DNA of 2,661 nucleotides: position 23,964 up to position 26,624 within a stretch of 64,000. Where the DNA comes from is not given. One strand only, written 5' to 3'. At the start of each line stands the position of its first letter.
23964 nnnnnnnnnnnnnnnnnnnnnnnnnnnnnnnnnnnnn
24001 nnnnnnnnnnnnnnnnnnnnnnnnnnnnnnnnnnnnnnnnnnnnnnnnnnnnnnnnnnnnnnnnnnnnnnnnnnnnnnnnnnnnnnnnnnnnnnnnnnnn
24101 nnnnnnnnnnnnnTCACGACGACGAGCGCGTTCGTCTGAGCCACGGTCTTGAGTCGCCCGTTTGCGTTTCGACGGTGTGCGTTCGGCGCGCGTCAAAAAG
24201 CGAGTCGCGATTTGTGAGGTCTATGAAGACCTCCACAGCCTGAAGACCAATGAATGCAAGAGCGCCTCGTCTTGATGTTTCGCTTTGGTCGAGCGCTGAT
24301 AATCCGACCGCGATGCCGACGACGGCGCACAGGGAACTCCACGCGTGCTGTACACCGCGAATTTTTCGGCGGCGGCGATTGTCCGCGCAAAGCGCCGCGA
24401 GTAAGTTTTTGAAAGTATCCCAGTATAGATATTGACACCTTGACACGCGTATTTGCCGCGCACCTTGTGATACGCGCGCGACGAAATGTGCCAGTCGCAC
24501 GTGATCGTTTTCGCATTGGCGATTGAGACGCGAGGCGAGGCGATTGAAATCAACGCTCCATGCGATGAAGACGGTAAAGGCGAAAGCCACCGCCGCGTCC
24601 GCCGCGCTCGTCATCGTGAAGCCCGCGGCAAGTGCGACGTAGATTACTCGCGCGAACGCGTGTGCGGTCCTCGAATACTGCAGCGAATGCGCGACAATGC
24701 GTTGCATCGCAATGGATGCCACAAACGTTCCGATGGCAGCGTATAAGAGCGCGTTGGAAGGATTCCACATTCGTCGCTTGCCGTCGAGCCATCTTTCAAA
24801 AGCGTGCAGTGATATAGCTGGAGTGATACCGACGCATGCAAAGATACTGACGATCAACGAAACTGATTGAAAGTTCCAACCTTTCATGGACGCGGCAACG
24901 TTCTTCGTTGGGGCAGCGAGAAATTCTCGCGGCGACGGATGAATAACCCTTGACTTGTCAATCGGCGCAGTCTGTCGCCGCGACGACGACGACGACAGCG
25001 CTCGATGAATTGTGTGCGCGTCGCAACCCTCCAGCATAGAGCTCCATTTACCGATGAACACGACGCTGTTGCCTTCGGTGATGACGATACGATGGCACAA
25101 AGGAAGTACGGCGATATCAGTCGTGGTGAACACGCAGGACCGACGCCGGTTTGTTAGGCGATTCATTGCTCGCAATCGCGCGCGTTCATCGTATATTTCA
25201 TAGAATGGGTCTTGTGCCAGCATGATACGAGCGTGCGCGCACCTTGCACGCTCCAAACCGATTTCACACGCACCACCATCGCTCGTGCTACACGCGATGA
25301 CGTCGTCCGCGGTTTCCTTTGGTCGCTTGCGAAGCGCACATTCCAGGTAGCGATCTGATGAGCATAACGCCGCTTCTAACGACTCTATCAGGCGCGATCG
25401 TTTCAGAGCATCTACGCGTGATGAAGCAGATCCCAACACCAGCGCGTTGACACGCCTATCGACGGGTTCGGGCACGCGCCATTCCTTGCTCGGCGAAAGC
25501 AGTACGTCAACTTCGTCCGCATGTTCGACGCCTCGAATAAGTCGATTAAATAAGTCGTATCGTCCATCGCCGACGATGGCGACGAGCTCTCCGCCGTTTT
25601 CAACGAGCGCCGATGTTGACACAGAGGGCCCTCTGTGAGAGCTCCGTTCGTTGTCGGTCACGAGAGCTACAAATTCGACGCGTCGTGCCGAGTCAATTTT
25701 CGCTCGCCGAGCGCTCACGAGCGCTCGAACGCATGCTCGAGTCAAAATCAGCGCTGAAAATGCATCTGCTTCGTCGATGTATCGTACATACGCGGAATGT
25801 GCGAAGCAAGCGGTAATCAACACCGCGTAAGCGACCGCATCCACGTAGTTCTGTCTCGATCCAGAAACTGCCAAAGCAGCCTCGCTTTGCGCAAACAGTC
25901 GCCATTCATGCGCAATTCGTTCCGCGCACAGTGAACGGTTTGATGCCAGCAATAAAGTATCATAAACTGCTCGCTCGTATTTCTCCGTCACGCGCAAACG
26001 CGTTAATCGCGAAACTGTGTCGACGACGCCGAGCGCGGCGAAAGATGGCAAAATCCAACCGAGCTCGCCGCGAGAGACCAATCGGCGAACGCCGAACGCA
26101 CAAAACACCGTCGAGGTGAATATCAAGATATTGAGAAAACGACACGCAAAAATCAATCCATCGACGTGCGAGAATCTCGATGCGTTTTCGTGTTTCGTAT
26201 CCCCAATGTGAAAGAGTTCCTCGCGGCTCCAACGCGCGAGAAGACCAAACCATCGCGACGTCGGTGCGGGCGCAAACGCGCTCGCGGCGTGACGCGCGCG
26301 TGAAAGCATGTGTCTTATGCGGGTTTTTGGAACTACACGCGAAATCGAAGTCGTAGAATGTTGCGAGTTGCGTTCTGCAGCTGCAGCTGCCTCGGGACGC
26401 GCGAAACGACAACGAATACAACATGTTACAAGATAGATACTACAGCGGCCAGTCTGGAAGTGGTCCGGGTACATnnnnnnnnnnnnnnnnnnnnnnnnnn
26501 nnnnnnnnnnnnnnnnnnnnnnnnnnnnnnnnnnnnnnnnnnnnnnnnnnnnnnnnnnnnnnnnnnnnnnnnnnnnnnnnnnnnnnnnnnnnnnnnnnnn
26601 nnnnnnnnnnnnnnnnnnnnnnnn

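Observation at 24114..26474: ABC-transporter-like protein with a catalytically degenerate NBD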

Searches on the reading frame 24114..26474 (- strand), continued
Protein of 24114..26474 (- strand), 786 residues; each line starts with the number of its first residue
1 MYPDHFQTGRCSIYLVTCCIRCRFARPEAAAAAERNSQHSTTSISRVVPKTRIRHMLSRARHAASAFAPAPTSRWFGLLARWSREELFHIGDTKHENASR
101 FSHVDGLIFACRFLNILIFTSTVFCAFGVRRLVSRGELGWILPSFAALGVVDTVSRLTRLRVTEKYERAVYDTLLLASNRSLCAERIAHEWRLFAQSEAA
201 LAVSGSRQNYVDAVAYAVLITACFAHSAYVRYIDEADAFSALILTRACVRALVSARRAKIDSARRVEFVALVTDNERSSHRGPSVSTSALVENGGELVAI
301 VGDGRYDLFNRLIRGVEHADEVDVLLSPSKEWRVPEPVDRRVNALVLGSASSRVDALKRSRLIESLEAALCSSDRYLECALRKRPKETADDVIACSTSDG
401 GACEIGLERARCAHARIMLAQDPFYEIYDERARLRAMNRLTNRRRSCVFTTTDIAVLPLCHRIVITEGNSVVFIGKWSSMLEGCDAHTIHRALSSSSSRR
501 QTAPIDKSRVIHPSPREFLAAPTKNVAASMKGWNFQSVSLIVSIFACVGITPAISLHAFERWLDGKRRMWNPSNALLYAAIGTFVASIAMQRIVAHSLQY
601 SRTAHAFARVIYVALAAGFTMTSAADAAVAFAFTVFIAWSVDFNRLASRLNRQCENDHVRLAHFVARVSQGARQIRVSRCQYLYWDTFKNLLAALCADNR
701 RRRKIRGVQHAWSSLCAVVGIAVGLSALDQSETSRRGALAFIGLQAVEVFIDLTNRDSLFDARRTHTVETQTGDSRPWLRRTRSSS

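Call 21: search_protein_representatives(alignment_id=A1)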
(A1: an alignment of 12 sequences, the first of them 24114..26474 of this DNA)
Query: 12 sequences, 689 profile positions. Proteins with E-value up to 0.001 (for the whole library): 11; up to 1e-10: 11; up to 1e-30: 8. The best 11 are listed.
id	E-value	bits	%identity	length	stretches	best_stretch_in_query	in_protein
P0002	1.3e-292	989.2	-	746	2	214-688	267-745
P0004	3.2e-287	971.4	-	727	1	7-688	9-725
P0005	8.9e-284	960.0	-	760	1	8-688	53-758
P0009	8.2e-280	946.9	-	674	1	1-689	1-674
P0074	4.3e-251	852.0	-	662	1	18-688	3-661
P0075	2.4e-111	390.2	-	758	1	22-688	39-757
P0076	3.5e-79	283.8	-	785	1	26-686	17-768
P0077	4.4e-52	194.3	-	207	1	206-325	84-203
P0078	1.5e-19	86.8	-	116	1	584-684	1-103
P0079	4.8e-19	85.1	-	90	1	600-688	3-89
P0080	1.3e-18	83.7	-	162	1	47-136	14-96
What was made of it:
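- An exhaustive profile search of 1.84 billion representatives found only family members, including the distant P0075 and P0076 (call 21).
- Tried and rejected: There is no bridge to canonical ABCs at HMMER sensitivity (call 21).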

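Call 36: find_encoding_contigs(protein=P0007, flank=8000, max_places=2)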
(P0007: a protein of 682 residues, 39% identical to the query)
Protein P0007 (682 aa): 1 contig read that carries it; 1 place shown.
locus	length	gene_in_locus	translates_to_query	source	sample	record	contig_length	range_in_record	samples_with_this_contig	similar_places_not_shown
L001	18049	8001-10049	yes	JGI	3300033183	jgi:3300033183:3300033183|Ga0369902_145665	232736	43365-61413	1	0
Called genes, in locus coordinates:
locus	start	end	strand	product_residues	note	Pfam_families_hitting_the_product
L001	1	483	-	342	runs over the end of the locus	-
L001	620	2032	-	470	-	-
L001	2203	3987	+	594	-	PF00999:Na_H_Exchanger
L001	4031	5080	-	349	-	PF00254:FKBP_C, PF00160:Pro_isomerase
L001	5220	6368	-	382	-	-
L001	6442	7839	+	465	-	PF03055:RPE65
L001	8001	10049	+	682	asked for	-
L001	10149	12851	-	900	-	PF01496:V_ATPase_I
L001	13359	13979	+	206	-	PF00227:Proteasome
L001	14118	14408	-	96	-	PF00504:Chloroa_b-bind (weak)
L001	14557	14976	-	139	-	-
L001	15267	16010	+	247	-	PF16166:TIC20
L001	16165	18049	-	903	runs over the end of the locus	PF00176:SNF2-rel_dom, PF04851:ResIII, PF00271:Helicase_C, PF11496:HDA2-3 (weak)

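Call 37: find_encoding_contigs(protein=P0075, flank=8000, max_places=2)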
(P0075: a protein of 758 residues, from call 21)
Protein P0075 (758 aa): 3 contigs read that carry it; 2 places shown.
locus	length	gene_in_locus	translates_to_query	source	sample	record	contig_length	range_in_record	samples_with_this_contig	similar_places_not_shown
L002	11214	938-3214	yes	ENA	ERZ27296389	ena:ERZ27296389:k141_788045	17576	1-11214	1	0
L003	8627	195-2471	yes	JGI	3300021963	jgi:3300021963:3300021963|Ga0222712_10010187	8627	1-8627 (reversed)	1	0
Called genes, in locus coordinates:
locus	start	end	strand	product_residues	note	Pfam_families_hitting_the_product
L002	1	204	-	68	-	?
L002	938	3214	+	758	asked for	-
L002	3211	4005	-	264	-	PF03798:TRAM_LAG1_CLN8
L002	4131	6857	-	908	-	PF01496:V_ATPase_I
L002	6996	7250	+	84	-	-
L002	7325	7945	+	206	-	PF00227:Proteasome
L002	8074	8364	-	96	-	PF00504:Chloroa_b-bind (weak)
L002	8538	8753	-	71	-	-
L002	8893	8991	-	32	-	-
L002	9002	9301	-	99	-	-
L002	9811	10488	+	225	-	PF16166:TIC20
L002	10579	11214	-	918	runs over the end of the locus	PF00176:SNF2-rel_dom, PF00270:DEAD (weak), PF04851:ResIII (weak), PF00271:Helicase_C, PF11496:HDA2-3 (weak)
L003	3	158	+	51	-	?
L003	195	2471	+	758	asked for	-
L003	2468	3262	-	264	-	PF03798:TRAM_LAG1_CLN8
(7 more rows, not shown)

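Call 38: find_encoding_contigs(protein=P0011, flank=8000, max_places=2)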
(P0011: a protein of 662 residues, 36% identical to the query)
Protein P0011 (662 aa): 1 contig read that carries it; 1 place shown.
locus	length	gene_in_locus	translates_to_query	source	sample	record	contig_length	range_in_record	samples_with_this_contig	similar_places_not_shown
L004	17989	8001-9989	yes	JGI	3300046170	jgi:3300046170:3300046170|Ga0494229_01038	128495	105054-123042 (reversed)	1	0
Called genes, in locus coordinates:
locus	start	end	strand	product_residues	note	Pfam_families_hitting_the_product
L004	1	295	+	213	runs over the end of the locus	-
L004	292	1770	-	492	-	-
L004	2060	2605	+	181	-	PF00999:Na_H_Exchanger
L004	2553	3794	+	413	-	PF00999:Na_H_Exchanger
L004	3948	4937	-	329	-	PF00254:FKBP_C, PF00160:Pro_isomerase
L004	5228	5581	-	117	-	PF04889:Cwf_Cwc_15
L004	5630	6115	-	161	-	PF04889:Cwf_Cwc_15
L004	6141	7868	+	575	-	PF03055:RPE65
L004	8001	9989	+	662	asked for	-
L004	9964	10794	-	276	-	PF03798:TRAM_LAG1_CLN8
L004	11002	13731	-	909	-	PF01496:V_ATPase_I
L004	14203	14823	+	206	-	PF00227:Proteasome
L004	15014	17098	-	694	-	PF00532:Peripla_BP_1 (faint), PF13442:Cytochrome_CBB3 (faint)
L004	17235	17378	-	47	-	-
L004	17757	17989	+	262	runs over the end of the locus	-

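Call 43: find_encoding_contigs(protein=P0003, flank=3000, max_places=2)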
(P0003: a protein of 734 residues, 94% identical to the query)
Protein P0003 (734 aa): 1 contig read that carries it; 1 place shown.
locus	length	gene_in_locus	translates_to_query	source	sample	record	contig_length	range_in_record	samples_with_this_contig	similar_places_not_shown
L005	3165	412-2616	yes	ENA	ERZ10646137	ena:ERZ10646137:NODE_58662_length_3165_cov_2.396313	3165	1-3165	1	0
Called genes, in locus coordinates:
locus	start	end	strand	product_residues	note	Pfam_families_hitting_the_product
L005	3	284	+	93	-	?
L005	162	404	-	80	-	-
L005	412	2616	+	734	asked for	-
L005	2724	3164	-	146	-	?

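Call 44: find_encoding_contigs(protein=P0004, flank=3000, max_places=2)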
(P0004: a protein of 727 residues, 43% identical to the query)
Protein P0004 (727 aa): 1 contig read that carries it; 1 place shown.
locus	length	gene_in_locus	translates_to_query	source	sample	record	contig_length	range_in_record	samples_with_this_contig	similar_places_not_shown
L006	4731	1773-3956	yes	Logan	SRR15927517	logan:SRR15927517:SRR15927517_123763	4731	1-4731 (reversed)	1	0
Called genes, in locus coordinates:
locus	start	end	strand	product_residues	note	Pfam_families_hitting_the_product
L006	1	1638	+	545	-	?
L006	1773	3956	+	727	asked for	-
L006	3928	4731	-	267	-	?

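Call 61: find_encoding_contigs(protein=P0076, flank=8000, max_places=2)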
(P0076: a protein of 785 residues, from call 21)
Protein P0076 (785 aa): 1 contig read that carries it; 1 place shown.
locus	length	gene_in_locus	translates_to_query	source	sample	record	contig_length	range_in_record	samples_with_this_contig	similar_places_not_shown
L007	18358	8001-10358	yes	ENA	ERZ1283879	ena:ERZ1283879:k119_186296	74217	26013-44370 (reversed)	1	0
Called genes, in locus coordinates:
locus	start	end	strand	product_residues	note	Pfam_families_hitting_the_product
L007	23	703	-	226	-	-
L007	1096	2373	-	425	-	-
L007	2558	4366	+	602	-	PF00999:Na_H_Exchanger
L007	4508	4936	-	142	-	-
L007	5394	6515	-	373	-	PF00254:FKBP_C, PF00160:Pro_isomerase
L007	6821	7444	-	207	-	PF04889:Cwf_Cwc_15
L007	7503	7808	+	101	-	-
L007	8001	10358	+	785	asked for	-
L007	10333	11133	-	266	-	PF03798:TRAM_LAG1_CLN8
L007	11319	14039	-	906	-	PF01496:V_ATPase_I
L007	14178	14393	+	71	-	-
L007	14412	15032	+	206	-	PF00227:Proteasome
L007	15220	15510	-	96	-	PF00504:Chloroa_b-bind (weak)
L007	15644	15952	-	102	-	-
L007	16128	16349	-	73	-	-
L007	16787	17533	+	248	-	PF16166:TIC20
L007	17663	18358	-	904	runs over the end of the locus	PF00176:SNF2-rel_dom, PF04851:ResIII (weak), PF00271:Helicase_C, PF11496:HDA2-3 (weak)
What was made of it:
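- RPE65 lies upstream wherever the locus extends that far, except in L007 (calls 36-38, 44, 61). Intact ORFs with the same ends are present in at least 7 lineages in conserved synteny (calls 36-38, 43, 44, 61).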

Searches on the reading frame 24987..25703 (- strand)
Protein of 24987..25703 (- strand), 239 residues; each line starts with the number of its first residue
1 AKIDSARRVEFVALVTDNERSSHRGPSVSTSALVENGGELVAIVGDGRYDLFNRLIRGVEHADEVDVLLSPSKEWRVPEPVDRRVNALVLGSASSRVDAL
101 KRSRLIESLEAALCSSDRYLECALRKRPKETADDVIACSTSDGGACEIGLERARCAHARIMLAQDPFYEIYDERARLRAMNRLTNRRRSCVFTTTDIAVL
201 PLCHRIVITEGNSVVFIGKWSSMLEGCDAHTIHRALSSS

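Call 39: predict_structure(alignment_id=A3)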
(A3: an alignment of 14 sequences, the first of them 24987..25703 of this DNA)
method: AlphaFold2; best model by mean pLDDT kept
length: 239 residues; sequences in the alignment: 14
mean_pLDDT: 48.8   pTM: 0.41
mean pLDDT of the five models: 48.8, 46.8, 44.7, 44.1, 42.9
residues with pLDDT >= 90: 0; 70-90: 42; 50-70: 42; < 50: 155
segments of 3 or more residues with pLDDT < 50: 1-26, 59-171, 183-197
pLDDT, mean of each block of 10 residues (from residue 1): 36 32 52 64 75 65 39 30 34 36 42 40 36 32 41 44 41 53 39 44 75 82 76 66
secondary structure, 60 per line:
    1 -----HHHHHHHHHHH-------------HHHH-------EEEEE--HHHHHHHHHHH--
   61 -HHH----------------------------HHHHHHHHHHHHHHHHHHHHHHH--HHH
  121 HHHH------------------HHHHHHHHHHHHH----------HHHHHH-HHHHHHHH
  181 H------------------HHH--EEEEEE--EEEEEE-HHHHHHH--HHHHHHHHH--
elements in order: H6-16 H30-33 E41-45 H48-58 H93-115 H118-124 H143-155 H166-171 H173-181 E205-210 E213-218 H220-226 H229-237
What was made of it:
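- Tried and rejected: A second AlphaFold run on the isolated central domain with 14 sequences was still low-confidence (pLDDT 48.8, call 39), so the NBD fold could not be confirmed structurally.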

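Call 41: fold_search(model_id=the predicted structure, library=pdb)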
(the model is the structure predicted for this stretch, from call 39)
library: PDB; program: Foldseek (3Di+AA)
matches with E <= 10: 945; with E <= 0.001: 0
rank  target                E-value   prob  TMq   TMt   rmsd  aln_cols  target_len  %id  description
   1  8dmo_A                5.7e-03  0.69  0.17  0.08  16.6       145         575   18  Structure of open, inward-facing MsbA from E. coli (released 2022-12-14)
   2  8tso_A                5.7e-03  0.57  0.24  0.11  19.0       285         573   15  KDL bound, nucleotide-free MsbA in open, outward-facing conformation (released 2024-06-19)
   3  8hf6_A                6.0e-03  0.72  0.15  0.08  15.5       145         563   19  Cryo-EM structure of nucleotide-bound ComA E647Q mutant (released 2023-10-04)
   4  9ctc                  6.8e-03  0.60  0.24  0.06  18.7       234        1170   14  SapNP reconstituted Human ABCB1 in complex with Zosuquidar and ATP/Mg (released 2025-01-22)
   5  4q7m                  7.3e-03  0.72  0.25  0.24  18.0       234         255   16  Structure of NBD288-Avi of TM287/288 (released 2015-05-20)
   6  8dmm_A                7.7e-03  0.54  0.24  0.11  18.5       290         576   16  Structure of the vanadate-trapped MsbA bound to KDL (released 2022-12-14)
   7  6bzr_A                9.3e-03  0.63  0.25  0.25  18.0       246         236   18  Human ABCC6 NBD2 in ADP-bound state (released 2019-01-23)
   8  6o30_A                9.3e-03  0.60  0.26  0.12  19.1       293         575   17  Lipid A transporter MsbA from Salmonella typhimurium (released 2019-06-12)
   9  7bcw_A                1.1e-02  0.51  0.25  0.11  18.1       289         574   16  Structure of MsbA in Salipro with ADP vanadate (released 2022-01-12)
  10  1q3h_C                1.1e-02  0.47  0.23  0.20  17.0       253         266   17  mouse CFTR NBD1 with AMP.PNP (released 2003-12-09)
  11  7psl_A                1.2e-02  0.51  0.15  0.07  16.1       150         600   17  S. cerevisiae Atm1 in MSP1D1 nanodiscs in nucleotide-free state (released 2021-12-29)
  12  8sa0                  1.2e-02  0.51  0.23  0.06  18.8       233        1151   13  CryoEM structure of P-Glycoprotein in occluded closed state under continuous turnover conditions with verapamil (released 2025-04-23)
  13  8zpx                  1.2e-02  0.51  0.16  0.04  16.4       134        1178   13  Structure of the wild-type Arabidopsis ABCB1 in the apo state (released 2025-03-12)
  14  9g2k_A                1.3e-02  0.54  0.23  0.11  17.7       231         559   16  Cryo-EM structure of IrtAB in outward-occluded state in nanodisc in complex with ADP-vanadate (released 2024-12-18)
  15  6bl6_A                1.3e-02  0.54  0.25  0.12  18.8       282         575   17  Crystallization of lipid A transporter MsbA from Salmonella typhimurium (released 2019-01-09)
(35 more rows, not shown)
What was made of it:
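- On ABC ATPase / ABC_tran nucleotide-binding domain (PF00005): All 50 top Foldseek hits are ABC NBDs, but with E 6e-3 to 3e-2 and TM about 0.25 (call 41).
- Foldseek hits of the isolated domain are weak (E 6e-3 and above, TM about 0.25, call 41). All 50 top hits of the isolated domain model are ABC NBDs (call 41).
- Tried and rejected: Its Foldseek hits are all ABC NBDs but weak (call 41).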
